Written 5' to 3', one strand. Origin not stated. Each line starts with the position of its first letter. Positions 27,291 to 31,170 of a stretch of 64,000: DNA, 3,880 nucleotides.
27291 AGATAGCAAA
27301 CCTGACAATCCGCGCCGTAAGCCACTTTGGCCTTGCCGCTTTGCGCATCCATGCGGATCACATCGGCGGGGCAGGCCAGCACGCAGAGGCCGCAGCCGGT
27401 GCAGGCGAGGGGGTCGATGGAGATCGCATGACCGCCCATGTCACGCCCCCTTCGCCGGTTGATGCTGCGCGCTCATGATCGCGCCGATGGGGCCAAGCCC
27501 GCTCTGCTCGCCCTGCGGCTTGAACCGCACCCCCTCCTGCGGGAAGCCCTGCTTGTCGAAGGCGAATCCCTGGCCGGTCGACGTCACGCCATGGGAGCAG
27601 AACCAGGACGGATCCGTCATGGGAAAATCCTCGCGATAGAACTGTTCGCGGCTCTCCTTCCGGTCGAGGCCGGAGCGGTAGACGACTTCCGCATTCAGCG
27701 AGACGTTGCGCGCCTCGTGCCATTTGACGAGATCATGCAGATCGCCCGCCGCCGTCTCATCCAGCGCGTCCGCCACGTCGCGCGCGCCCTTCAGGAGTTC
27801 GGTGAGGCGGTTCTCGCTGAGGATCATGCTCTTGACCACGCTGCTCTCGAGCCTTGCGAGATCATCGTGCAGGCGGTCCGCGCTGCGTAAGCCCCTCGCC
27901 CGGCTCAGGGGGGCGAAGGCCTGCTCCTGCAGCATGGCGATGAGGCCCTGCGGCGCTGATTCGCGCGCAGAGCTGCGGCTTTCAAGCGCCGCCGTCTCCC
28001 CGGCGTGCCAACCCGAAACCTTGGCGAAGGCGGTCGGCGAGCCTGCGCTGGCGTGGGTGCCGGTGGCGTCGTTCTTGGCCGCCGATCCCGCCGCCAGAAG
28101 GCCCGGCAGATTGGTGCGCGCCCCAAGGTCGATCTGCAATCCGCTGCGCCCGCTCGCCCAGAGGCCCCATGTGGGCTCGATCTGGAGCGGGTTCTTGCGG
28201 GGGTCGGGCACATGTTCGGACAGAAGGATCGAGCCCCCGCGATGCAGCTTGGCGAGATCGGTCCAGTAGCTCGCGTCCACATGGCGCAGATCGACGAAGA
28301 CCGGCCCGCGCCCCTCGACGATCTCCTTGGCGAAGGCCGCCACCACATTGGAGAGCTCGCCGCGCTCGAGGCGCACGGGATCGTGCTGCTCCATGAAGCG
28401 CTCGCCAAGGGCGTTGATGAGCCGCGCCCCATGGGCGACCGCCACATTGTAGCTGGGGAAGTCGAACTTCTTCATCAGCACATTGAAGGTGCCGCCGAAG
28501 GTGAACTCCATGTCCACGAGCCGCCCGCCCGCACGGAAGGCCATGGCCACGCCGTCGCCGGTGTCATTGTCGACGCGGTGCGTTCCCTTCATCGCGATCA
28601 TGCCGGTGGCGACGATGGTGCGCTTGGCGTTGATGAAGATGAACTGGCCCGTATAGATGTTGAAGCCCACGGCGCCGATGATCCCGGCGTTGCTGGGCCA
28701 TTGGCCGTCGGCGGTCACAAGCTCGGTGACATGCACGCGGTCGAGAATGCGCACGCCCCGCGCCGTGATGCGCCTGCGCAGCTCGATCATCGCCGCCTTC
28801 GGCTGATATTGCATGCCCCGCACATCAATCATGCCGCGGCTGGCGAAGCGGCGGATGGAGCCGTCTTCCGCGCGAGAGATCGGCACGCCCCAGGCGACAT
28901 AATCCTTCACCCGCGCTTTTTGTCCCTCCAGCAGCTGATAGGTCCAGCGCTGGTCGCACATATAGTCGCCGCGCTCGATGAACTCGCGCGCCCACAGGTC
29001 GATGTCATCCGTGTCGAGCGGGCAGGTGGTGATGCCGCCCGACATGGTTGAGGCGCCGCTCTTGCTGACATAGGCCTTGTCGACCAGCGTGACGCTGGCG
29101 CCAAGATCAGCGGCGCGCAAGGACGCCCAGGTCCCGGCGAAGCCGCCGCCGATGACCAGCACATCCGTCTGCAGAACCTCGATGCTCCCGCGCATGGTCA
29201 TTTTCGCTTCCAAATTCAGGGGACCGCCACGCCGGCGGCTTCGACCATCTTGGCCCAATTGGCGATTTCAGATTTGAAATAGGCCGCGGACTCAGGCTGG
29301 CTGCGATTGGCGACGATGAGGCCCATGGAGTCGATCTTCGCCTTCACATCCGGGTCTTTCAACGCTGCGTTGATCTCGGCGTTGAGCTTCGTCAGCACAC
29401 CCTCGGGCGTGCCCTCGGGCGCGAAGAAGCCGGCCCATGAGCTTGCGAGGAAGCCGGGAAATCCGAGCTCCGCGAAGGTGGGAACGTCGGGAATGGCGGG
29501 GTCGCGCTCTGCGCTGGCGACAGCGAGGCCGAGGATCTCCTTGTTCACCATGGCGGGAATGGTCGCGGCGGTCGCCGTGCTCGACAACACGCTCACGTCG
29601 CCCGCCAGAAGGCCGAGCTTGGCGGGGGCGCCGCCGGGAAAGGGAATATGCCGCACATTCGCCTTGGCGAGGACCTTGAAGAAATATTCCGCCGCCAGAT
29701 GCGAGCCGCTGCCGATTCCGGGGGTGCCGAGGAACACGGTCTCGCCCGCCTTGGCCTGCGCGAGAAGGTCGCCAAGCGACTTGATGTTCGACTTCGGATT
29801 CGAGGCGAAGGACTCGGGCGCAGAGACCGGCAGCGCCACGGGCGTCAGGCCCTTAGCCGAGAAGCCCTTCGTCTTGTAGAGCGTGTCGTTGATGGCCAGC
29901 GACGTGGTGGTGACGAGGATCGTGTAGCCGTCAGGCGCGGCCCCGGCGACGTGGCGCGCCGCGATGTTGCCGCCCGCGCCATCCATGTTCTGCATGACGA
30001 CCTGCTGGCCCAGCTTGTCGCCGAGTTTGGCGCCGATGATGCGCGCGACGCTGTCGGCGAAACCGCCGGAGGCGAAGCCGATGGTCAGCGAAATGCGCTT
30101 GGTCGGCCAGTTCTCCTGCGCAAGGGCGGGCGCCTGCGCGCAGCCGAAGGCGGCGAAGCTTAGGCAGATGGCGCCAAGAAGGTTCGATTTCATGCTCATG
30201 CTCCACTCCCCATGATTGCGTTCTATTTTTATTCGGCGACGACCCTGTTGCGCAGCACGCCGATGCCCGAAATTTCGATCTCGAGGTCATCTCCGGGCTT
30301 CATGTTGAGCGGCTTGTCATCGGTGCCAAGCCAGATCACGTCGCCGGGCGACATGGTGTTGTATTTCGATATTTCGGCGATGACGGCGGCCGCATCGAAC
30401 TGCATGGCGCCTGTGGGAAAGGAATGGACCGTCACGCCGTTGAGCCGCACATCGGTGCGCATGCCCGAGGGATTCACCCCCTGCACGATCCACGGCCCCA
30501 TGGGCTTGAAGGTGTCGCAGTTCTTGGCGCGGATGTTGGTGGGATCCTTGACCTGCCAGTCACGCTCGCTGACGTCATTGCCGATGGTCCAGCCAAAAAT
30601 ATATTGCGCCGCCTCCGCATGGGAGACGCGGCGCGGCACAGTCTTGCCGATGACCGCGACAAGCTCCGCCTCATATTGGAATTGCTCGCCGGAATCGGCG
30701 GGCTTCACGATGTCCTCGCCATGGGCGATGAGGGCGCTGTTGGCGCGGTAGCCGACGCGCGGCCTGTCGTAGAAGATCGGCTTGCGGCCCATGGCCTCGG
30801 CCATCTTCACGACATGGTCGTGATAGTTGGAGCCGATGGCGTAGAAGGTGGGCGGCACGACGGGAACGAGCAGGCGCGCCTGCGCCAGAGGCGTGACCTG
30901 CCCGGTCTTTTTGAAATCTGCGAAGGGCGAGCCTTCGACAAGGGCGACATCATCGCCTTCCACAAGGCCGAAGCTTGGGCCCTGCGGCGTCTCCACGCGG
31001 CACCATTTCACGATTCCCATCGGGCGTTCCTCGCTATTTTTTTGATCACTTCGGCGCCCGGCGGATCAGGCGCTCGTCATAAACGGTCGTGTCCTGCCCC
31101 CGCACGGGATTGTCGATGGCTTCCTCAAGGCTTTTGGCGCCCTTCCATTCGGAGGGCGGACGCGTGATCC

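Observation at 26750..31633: AprAB-like flavoprotein/ferredoxin pair embedded in an organic-acid catabolic operon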

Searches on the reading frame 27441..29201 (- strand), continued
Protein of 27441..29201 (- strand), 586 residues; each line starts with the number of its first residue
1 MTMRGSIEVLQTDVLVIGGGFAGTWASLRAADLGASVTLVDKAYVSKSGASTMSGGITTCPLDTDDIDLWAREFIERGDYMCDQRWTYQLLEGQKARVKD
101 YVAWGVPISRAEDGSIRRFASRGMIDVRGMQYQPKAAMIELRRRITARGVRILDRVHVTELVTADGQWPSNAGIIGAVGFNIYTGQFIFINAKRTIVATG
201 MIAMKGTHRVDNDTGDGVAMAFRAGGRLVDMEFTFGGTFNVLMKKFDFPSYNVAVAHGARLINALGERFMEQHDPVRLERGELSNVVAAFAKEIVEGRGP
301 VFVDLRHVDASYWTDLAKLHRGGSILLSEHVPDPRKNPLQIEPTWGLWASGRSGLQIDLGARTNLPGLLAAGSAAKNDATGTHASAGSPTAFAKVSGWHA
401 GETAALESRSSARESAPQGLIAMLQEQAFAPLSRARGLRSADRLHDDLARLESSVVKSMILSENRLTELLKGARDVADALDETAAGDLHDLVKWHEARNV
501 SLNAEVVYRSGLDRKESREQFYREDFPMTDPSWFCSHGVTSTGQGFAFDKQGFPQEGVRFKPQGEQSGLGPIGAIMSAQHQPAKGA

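Call 73: find_encoding_contigs(protein=P0166, flank=5000, max_places=1)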
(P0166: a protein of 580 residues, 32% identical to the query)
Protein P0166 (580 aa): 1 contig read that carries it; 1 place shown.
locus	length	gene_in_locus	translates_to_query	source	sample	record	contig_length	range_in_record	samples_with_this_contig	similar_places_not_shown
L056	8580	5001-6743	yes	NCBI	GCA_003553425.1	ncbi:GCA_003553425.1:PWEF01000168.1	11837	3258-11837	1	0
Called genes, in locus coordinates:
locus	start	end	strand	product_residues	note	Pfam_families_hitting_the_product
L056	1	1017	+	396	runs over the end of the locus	PF00939:Na_sulph_symp, PF03600:CitMHS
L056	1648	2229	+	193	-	PF02441:Flavoprotein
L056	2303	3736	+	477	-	PF20695:UbiD_N, PF01977:UbiD, PF20696:UbiD_C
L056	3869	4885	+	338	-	PF03401:TctC, PF12974:Phosphonate-bd (faint)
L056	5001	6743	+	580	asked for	PF00890:FAD_binding_2, PF01266:DAO, PF03486:HI0933_like, PF07992:Pyr_redox_2 (faint), PF12831:FAD_oxidored (weak), PF02910:Succ_DH_flav_C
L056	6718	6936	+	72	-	PF13534:Fer4_17 (faint), PF12838:Fer4_7 (faint), PF13183:Fer4_8 (faint), PF13237:Fer4_10 (weak), PF00037:Fer4 (weak), PF12837:Fer4_6 (weak), PF14697:Fer4_21 (weak), PF13187:Fer4_9 (weak), +2 more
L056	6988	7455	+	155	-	PF07331:TctB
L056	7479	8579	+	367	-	?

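Call 86: search_protein_families(library=pfam, proteins=[L019:9144-10331:+, L020:3556-4575:+, L013:1340-2563:+, L019:2127-2630:+, L011:5332-5898:+], max_evalue=0.0001)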
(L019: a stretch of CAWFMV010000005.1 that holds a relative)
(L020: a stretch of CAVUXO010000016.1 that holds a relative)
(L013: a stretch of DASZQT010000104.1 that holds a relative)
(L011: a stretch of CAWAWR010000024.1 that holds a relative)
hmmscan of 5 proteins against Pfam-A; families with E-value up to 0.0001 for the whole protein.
L019:9144-10331:+ (395 aa): 5 families
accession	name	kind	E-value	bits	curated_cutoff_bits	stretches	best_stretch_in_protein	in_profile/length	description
PF00326.27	Peptidase_S9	-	1.5e-09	38.1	22.6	1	183-392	8-211/213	Prolyl oligopeptidase family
PF06500.17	FrsA-like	-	2e-08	33.9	22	1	56-267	96-299/414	Esterase FrsA-like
PF12146.15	Hydrolase_4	-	6.8e-07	29.3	27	0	321-373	187-236/239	Serine aminopeptidase, S33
PF02129.25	Peptidase_S15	-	4.3e-06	27.1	23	0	153-276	12-139/262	X-Pro dipeptidyl-peptidase (S15 family)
PF12697.13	Abhydrolase_6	-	2e-05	25.8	26.3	1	178-340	17-180/217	Alpha/beta hydrolase family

L020:3556-4575:+ (339 aa): 9 families
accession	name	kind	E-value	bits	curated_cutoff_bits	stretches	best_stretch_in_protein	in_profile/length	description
PF01370.27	Epimerase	-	1.1e-43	149.9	20.9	1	20-262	1-240/240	NAD dependent epimerase/dehydratase family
PF16363.11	GDP_Man_Dehyd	-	6.1e-34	118.4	27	1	21-280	1-266/332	GDP-mannose 4,6 dehydratase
PF01073.25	3Beta_HSD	-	1.4e-16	60.8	22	1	21-202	1-188/280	3-beta hydroxysteroid dehydrogenase/isomerase family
PF04321.23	RmlD_sub_bind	-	7.7e-13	48.6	27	1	18-198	1-154/287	RmlD substrate binding domain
PF02719.21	Polysacc_synt_2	-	9e-13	48.5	20.2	1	20-135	1-129/293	Polysaccharide biosynthesis protein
PF13460.12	NAD_binding_10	-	2.1e-09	38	27.2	1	24-155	1-119/184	NAD(P)H-binding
PF07993.18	NAD_binding_4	-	4e-07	29.9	20.1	1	82-195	86-207/258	Male sterility protein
PF08659.16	KR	-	4.7e-05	23.8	22.6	1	20-139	3-142/180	KR domain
PF00106.31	adh_short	-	8.3e-05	22.6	26.6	0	20-120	3-118/195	short chain dehydrogenase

L013:1340-2563:+ (407 aa): 2 families
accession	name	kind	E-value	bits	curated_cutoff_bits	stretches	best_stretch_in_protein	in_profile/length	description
PF00557.29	Peptidase_M24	-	2e-25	90.2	23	1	175-389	3-208/208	Metallopeptidase family M24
PF01321.24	Creatinase_N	-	7.8e-10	39.8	22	1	19-166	2-128/128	Creatinase/Prolidase N-terminal domain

L019:2127-2630:+ (167 aa): 1 family
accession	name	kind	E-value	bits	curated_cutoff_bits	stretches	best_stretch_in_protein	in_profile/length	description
PF07883.17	Cupin_2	-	1.3e-12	47.7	27.2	1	82-147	3-69/70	Cupin domain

L011:5332-5898:+ (188 aa): 3 families
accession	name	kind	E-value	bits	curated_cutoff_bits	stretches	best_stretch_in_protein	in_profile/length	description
PF01047.28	MarR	-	1.2e-12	48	24.6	1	74-131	1-58/59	MarR family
PF12802.13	MarR_2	-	8.3e-12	45.5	27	1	73-131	2-61/61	MarR family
PF13463.12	HTH_27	-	1.4e-06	28.9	22.2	1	77-140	4-68/68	Winged helix DNA-binding domain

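Call 87: find_related_loci(query=A1, collection=metagenome_contigs, flank=6000)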
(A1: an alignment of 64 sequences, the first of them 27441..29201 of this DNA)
Query A1 (586 aa) in metagenome_contigs; peptide patterns used: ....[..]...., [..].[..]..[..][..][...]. (x = any residue, [..] = any of these).
598 stretches matched a pattern (row limit reached: there are more); 85 encode a relative of the query (tblastn E <= 1e-3); the best 80 are kept; 80 distinct loci.
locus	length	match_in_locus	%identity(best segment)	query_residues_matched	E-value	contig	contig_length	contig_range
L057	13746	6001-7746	59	5-582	0e+0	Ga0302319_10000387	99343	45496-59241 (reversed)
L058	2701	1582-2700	83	7-379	0e+0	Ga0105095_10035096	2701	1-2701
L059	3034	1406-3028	57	7-545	0e+0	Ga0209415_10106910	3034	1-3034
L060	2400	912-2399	56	1-495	0e+0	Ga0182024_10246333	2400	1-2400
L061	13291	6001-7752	50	1-583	3e-170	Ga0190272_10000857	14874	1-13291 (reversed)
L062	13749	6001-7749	56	8-586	0e+0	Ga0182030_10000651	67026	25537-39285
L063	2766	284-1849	40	9-530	5e-122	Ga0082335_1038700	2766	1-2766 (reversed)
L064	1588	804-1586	69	8-268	6e-124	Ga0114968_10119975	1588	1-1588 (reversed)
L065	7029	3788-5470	35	2-563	8e-100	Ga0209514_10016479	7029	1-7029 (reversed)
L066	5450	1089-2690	34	8-545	3e-92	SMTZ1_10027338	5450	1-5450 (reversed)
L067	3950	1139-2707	34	10-530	3e-73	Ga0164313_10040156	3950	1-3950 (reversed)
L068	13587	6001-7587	34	3-530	1e-69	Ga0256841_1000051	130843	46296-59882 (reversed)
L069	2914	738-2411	30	8-567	1e-66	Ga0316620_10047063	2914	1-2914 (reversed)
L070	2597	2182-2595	77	1-138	3e-67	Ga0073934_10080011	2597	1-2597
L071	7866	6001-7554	32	10-530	4e-61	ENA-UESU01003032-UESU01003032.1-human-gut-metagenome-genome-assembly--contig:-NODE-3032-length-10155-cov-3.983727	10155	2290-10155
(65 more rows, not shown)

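Call 92: search_protein_families(library=pfam, alignment_id=A3, max_evalue=0.00001)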
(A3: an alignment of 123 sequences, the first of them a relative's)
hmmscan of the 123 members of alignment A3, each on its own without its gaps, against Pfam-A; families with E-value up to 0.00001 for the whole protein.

A. member 1, L057:5071-5853:- (260 aa): 2 families
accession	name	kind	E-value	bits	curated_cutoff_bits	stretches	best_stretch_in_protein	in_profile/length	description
PF01614.24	IclR_C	-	1.4e-34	119.6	24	1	81-254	2-174/174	Bacterial transcriptional regulator IclR C-terminal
PF09339.16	HTH_IclR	-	2.7e-16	59.5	22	1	17-66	3-52/52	IclR helix-turn-helix domain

B. families by the number of members that match (of 123 scanned): 107 families (the first 25 are shown)
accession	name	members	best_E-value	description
PF12838.12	Fer4_7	9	1.7e-15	4Fe-4S dicluster domain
PF00037.32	Fer4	7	9.9e-19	4Fe-4S binding domain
PF13187.11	Fer4_9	6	1.1e-16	4Fe-4S dicluster domain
PF00939.25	Na_sulph_symp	5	4e-78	Sodium:sulfate symporter transmembrane region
PF03600.22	CitMHS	5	1.1e-27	Citrate transporter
PF13237.11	Fer4_10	5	6.2e-14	4Fe-4S dicluster domain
PF12837.12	Fer4_6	5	1.2e-13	4Fe-4S binding domain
PF00155.27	Aminotran_1_2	4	4e-59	Aminotransferase class I and II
PF01925.25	TauE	4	1.2e-45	Sulfite exporter TauE/SafE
PF04909.20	Amidohydro_2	4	5.6e-39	Amidohydrolase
PF02082.26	Rrf2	4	9.5e-38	Iron-dependent Transcriptional regulator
PF01266.30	DAO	4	1.3e-09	FAD dependent oxidoreductase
PF06808.19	DctM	3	8.7e-86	Tripartite ATP-independent periplasmic transporter, DctM component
PF00890.30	FAD_binding_2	3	1.1e-43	FAD binding domain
PF07992.20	Pyr_redox_2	3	8.2e-30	Pyridine nucleotide-disulphide oxidoreductase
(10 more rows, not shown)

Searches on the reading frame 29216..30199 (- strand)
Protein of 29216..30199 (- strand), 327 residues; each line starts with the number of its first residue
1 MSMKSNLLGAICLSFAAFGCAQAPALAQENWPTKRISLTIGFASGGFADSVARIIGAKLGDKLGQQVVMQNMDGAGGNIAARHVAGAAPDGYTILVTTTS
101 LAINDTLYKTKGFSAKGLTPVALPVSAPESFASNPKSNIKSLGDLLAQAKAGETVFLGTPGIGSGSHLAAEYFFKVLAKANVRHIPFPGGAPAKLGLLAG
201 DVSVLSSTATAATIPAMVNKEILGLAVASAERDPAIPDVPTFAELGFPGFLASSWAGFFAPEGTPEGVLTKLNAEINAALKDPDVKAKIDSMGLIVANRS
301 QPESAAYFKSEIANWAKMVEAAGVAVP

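Call 6: search_protein_families(library=pfam, proteins=[window:29216-30199:-], max_evalue=0.01)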
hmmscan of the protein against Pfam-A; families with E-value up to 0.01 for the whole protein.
window:29216-30199:- (327 aa): 1 family
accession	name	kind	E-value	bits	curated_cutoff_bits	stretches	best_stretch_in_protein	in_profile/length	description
PF03401.19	TctC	-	2.3e-48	165.6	27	1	51-323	1-273/274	Tripartite tricarboxylate transporter family receptor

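Call 7: search_protein_families(library=ncbifam, proteins=[window:29216-30199:-], max_evalue=0.01)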
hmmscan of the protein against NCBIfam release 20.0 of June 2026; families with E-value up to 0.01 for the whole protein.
window:29216-30199:- (327 aa): 0 families

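Call 84: search_solved_structures(query=window:29216-30199:-, max_evalue=1e-10)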
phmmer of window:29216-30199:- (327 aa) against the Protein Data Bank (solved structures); distinct sequences matched with E-value up to 1e-10: 11.
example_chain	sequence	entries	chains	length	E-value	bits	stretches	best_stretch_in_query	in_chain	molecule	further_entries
6hke_A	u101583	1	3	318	1e-48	169.7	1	25-321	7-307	Possible TctC subunit of the Tripartite Tricarboxylate Transport(TTT) Family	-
5oei_A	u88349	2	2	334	1.7e-48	169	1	29-325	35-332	Uncharacterized protein family UPF0065:Tat pathway signal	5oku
2f5x_A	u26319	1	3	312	9e-48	166.6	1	30-324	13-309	BugD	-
7ndr_A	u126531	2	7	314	5.1e-44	154.3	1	30-324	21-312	Tripartite tricarboxylate transporter substrate binding protein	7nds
2qpq_A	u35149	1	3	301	5.3e-44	154.2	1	30-318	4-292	protein Bug27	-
8hka_A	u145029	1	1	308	1.3e-42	149.7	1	36-325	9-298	Periplasmic terephthalate binding protein (TBP)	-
8hkb_A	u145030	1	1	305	1.6e-42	149.3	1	36-325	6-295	Periplasmic terephthalate binding protein (TBP)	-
8hk9_D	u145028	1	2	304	1.8e-42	149.2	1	36-325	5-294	Periplasmic terephthalate binding protein (TBP)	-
2dvz_A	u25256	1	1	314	1.6e-39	139.5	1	29-318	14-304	Putative exported protein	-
4x9t_A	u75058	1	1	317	8.6e-21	78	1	28-292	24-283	Uncharacterized protein UPF0065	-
25hk_A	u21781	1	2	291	6e-20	75.2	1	29-294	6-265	Tripartite tricarboxylate transporter substrate binding protein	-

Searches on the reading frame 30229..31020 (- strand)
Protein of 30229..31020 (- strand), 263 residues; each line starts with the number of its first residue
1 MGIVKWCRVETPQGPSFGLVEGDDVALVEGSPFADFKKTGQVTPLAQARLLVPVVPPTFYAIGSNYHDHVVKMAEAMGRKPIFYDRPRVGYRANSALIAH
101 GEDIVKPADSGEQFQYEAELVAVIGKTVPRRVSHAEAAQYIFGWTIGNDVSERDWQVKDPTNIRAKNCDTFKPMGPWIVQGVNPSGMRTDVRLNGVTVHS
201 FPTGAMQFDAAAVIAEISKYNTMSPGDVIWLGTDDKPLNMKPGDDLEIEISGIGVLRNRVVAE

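Call 6: search_protein_families(library=pfam, proteins=[window:30229-31020:-], max_evalue=0.01)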
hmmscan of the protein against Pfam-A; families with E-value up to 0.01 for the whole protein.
window:30229-31020:- (263 aa): 3 families
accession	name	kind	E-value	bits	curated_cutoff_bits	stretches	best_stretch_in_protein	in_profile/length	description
PF01557.24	FAA_hydrolase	-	7e-55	186.4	23.9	1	59-261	2-214/214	Fumarylacetoacetate (FAA) hydrolase C-terminal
PF10370.14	Rv2993c-like_N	-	6.7e-15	56.2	21.3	1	5-53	2-50/50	Rv2993c-like, N-terminal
PF05748.17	Rubella_E1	-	0.0025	17.2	27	1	157-224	355-418/500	Rubella membrane glycoprotein E1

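Call 7: search_protein_families(library=ncbifam, proteins=[window:30229-31020:-], max_evalue=0.01)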
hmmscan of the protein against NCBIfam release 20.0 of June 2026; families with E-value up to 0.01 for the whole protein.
window:30229-31020:- (263 aa): 6 families
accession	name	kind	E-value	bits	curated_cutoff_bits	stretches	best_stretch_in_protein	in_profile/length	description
TIGR02303.1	HpaG-C-term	equivalog_domain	3.7e-40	137.9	276.4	1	37-263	23-245/245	4-hydroxyphenylacetate degradation bifunctional isomerase/decarboxylase, C-terminal subunit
NF053535.1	DhyDRhmHlse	equivalog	4.6e-30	104.9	500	1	47-262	60-280/284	2,4-didehydro-3-deoxy-L-rhamnonate hydrolase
NF011750.0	PRK15203.1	equivalog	1e-28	100.3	811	1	56-263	222-425/429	4-hydroxyphenylacetate degradation bifunctional isomerase/decarboxylase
TIGR02305.1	HpaG-N-term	equivalog_domain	2.1e-24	86.2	228.65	1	58-260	2-205/205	4-hydroxyphenylacetate degradation bifunctional isomerase/decarboxylase, N-terminal subunit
NF009399.0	PRK12764.1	equivalog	6.4e-24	84.8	444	1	77-253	38-212/501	fumarylacetoacetate hydrolase family protein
NF007967.0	PRK10691.1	equivalog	5.5e-16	58.6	201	1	61-253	21-212/219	fumarylacetoacetate hydrolase family protein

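Call 48: search_solved_structures(query=window:30229-31020:-, max_evalue=1e-10)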
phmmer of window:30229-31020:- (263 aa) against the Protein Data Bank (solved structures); distinct sequences matched with E-value up to 1e-10: 21.
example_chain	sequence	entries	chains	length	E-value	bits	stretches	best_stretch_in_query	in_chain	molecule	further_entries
1gtt_A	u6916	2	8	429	1e-45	159.5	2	55-263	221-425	4-HYDROXYPHENYLACETATE DEGRADATION BIFUNCTIONAL ISOMERASE/DECARBOXYLASE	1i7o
4pfz_A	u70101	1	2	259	2.3e-40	141.9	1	7-261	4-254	5-carboxymethyl-2-hydroxymuconate delta-isomerase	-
3qdf_A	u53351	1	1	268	4.4e-40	141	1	4-261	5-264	2-hydroxyhepta-2,4-diene-1,7-dioate isomerase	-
3rr6_A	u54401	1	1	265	1.3e-37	132.9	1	4-261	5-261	Putative uncharacterized protein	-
4dbf_A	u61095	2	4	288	2.6e-32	115.5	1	5-261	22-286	2-HYDROXYHEPTA-2,4-DIENE-1,7-DIOATE ISOMERASE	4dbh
2dfu_A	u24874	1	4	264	1e-30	110.2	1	17-257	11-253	probable 2-hydroxyhepta-2,4-diene-1,7-dioate isomerase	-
6iym_A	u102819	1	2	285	1.6e-27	99.8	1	47-262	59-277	5-oxopent-3-ene-1,2,5-tricarboxylate decarboxylase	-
1wzo_A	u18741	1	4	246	5.8e-26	94.7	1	48-260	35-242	HpcE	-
8sky_A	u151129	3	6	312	5.8e-25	91.4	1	44-260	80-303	Fumarylacetoacetate hydrolase family protein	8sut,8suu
8gsr_A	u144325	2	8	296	1.3e-20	77.1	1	52-260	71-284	L-2,4-diketo-3-deoxyrhamnonate hydrolase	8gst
6j57_A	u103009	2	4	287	2.7e-19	72.8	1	52-262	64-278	Predicted 2-keto-4-pentenoate hydratase/2-oxohepta-3-ene-1,7-dioic acid hydratase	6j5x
6v77_A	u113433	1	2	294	1.7e-17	66.9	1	54-261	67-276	Putative HpcE protein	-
6jvv_A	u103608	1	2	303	1.2e-14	57.6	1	43-257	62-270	maleylpyruvate hydrolase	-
6jvw_A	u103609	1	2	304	1.2e-14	57.5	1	43-257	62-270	maleylpyruvate hydrolase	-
6fog_A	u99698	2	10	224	9.7e-13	51.3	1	60-254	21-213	Acylpyruvase FAHD1, mitochondrial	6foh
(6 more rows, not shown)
